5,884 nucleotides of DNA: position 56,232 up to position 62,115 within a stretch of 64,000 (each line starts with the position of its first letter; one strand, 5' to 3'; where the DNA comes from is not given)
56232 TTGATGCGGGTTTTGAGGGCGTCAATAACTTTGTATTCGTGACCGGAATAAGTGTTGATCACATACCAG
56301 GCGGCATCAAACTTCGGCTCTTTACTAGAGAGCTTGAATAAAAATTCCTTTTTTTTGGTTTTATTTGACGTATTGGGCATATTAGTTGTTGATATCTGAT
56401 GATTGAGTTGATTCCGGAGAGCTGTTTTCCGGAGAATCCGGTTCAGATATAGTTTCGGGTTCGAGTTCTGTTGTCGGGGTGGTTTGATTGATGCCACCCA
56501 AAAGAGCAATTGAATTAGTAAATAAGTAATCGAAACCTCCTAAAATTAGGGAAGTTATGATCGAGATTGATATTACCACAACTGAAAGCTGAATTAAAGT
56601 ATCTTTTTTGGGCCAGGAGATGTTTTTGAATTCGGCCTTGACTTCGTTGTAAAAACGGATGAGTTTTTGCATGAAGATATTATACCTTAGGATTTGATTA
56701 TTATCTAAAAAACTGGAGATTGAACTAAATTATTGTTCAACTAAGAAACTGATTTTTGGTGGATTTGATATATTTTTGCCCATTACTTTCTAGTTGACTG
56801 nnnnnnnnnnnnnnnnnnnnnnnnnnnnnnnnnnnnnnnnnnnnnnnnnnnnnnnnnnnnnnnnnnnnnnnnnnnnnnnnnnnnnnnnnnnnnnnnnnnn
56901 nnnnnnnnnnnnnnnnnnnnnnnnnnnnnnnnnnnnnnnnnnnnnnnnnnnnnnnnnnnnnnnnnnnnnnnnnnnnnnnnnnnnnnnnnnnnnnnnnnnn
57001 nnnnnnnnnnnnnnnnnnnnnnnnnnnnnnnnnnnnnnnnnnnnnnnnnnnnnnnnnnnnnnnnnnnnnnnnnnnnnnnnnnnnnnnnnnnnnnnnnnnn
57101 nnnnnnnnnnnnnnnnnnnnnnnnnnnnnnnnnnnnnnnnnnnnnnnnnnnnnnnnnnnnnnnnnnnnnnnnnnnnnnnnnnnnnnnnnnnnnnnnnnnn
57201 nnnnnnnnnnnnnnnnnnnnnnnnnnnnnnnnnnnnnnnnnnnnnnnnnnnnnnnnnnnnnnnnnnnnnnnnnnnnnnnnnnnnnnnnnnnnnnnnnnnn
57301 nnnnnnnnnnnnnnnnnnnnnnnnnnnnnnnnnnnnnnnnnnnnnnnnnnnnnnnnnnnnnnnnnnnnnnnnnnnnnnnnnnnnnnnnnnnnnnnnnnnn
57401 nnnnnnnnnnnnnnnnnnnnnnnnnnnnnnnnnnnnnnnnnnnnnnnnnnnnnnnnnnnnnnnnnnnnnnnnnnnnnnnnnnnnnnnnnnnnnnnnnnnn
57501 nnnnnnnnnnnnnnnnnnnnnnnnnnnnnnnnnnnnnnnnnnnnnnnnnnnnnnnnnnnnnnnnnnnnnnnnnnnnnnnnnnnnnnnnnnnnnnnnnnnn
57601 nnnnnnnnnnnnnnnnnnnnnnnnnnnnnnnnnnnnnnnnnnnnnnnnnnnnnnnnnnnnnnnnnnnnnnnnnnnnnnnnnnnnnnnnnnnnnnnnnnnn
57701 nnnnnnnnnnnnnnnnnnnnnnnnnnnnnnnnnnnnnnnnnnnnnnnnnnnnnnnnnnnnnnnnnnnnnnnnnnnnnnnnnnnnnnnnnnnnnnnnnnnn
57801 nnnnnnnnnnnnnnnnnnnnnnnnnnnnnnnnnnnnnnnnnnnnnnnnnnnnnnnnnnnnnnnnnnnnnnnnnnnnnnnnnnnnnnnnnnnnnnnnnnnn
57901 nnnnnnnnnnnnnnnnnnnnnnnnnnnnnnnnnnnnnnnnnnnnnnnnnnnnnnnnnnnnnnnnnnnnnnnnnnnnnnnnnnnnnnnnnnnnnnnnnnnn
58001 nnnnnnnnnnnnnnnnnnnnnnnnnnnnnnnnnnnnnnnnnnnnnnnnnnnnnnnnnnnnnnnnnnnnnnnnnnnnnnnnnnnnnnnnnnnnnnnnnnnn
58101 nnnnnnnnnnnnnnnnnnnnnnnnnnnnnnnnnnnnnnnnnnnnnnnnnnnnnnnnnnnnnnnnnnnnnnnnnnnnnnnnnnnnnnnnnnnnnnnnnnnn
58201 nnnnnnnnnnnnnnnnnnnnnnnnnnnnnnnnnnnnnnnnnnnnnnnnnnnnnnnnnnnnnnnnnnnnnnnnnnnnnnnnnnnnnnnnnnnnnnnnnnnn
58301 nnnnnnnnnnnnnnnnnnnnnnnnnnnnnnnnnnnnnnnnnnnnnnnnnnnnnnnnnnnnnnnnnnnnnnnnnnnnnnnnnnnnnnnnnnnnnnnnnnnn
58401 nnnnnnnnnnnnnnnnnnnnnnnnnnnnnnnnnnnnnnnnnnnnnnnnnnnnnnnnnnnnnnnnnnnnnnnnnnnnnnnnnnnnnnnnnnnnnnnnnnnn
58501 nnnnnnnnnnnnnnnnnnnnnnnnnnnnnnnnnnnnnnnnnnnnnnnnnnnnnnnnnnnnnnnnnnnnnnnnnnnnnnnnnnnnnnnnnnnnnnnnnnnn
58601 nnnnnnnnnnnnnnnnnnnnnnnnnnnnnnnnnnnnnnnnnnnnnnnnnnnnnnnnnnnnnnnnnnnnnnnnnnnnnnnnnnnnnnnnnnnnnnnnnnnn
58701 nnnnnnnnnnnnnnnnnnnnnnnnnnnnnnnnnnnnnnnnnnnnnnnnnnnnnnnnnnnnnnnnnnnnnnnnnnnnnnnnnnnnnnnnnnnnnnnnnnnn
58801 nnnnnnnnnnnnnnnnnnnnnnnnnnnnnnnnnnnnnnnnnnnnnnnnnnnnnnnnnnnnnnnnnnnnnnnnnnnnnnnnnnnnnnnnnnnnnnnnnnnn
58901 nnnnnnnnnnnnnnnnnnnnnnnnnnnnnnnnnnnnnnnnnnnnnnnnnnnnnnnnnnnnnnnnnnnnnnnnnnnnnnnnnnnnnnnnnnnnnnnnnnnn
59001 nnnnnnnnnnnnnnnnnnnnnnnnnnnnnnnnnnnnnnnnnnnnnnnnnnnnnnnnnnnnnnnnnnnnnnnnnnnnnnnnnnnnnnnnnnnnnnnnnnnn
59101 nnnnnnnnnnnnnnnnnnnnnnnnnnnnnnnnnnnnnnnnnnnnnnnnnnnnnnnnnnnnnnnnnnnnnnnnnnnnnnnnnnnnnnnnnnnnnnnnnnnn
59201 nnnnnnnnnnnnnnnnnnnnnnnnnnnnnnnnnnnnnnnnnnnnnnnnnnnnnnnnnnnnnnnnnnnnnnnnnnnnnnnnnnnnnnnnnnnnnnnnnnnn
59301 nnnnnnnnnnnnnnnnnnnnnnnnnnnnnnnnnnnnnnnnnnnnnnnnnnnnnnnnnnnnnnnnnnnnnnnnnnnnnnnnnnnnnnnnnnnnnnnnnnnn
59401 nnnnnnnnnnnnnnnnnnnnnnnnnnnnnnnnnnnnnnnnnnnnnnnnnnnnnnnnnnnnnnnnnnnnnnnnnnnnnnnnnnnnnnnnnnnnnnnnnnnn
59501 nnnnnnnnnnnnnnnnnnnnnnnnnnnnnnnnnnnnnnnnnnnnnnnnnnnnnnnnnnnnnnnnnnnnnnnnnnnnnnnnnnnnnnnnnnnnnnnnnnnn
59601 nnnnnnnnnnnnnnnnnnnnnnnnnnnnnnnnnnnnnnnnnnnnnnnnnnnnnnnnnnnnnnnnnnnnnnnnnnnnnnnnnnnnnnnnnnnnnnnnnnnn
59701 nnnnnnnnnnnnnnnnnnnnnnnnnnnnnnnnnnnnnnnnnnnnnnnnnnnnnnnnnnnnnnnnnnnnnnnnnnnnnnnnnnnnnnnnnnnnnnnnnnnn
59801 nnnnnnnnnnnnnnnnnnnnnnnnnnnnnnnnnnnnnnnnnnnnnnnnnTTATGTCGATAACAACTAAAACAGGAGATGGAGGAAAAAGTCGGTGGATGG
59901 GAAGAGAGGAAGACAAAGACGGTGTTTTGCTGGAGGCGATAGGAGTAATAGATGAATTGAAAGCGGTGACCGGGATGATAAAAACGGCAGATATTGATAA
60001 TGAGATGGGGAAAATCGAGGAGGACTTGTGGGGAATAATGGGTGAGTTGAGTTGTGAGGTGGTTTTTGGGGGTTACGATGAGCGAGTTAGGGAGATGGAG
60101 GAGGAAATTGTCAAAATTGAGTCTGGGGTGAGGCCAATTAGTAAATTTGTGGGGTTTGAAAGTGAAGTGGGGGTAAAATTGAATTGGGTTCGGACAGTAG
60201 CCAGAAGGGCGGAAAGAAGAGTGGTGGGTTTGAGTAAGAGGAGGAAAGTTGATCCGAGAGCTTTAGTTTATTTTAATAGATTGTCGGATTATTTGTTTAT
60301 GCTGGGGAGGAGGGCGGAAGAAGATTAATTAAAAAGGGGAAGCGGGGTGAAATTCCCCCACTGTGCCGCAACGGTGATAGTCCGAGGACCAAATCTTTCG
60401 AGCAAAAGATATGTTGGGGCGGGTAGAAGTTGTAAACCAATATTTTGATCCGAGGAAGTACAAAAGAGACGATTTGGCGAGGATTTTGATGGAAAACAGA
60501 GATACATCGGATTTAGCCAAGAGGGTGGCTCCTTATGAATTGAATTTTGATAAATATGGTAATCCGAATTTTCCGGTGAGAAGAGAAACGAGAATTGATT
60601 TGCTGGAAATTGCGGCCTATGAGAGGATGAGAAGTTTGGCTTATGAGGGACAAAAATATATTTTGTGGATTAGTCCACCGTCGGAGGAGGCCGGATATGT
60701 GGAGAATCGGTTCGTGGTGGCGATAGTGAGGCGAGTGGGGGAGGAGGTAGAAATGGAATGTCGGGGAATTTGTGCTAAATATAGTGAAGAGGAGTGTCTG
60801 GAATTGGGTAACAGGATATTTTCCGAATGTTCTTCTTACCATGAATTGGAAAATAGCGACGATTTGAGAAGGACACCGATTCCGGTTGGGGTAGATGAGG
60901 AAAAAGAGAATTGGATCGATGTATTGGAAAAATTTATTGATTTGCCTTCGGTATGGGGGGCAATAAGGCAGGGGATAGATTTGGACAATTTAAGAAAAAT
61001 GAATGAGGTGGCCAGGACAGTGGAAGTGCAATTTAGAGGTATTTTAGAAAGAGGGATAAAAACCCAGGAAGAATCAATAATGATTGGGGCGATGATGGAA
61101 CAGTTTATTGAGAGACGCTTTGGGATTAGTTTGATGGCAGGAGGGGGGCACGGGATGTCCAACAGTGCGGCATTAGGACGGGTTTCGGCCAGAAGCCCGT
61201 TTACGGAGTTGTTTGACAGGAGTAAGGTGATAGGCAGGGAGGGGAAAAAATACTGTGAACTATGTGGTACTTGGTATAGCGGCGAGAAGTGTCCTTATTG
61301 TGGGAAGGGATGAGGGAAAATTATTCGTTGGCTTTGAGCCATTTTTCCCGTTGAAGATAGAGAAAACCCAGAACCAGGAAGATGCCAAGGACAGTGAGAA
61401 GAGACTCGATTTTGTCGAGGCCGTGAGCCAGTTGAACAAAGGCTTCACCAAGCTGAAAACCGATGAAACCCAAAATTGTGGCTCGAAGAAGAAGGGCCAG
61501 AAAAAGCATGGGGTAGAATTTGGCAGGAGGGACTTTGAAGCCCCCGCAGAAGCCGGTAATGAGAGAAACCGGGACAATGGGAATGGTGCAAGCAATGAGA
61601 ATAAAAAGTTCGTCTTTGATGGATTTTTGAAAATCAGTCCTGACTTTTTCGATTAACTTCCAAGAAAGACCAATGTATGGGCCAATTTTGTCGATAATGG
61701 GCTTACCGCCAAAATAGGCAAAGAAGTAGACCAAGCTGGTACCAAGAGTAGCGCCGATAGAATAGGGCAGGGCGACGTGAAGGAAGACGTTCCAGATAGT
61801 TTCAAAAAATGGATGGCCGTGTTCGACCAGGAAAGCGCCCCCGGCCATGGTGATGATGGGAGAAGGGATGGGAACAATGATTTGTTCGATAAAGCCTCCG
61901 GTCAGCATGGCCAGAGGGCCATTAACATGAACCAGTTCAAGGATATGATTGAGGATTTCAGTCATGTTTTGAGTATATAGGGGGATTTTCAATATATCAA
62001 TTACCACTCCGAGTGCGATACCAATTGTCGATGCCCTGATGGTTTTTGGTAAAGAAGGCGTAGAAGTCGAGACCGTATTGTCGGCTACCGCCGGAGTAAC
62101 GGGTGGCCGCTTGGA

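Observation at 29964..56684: Recurrent '-10 hexamer, 5-7 nt, start codon' architecture without a Shine-Dalgarno, implying widespread leaderless or near-leaderless mRNAs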

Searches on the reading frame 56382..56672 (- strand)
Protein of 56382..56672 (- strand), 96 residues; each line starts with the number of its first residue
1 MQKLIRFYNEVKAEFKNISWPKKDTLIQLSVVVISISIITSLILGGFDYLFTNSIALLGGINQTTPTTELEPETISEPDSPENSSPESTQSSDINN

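Call 69: search_protein_families(library=pfam, proteins=[window:56382-56672:-])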
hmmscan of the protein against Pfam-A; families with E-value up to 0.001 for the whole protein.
window:56382-56672:- (96 aa): 1 family
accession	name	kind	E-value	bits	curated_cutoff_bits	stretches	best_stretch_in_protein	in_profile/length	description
PF00584.25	SecE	-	2.5e-15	56.6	22.7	1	6-58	2-54/55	SecE/Sec61-gamma subunits of protein translocation complex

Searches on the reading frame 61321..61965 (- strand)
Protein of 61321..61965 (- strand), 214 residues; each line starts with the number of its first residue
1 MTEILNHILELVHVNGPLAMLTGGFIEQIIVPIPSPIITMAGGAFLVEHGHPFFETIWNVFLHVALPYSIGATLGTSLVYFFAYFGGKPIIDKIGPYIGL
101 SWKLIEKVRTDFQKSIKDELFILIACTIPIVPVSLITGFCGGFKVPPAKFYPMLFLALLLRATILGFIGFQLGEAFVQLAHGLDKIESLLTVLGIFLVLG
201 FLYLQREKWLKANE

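Call 69: search_protein_families(library=pfam, proteins=[window:61321-61965:-])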
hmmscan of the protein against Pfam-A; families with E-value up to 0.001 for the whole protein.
window:61321-61965:- (214 aa): 1 family
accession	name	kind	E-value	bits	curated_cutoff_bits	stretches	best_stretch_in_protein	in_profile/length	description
PF09335.16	VTT_dom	-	4.1e-11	43.9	33.9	1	33-169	1-121/123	VTT domain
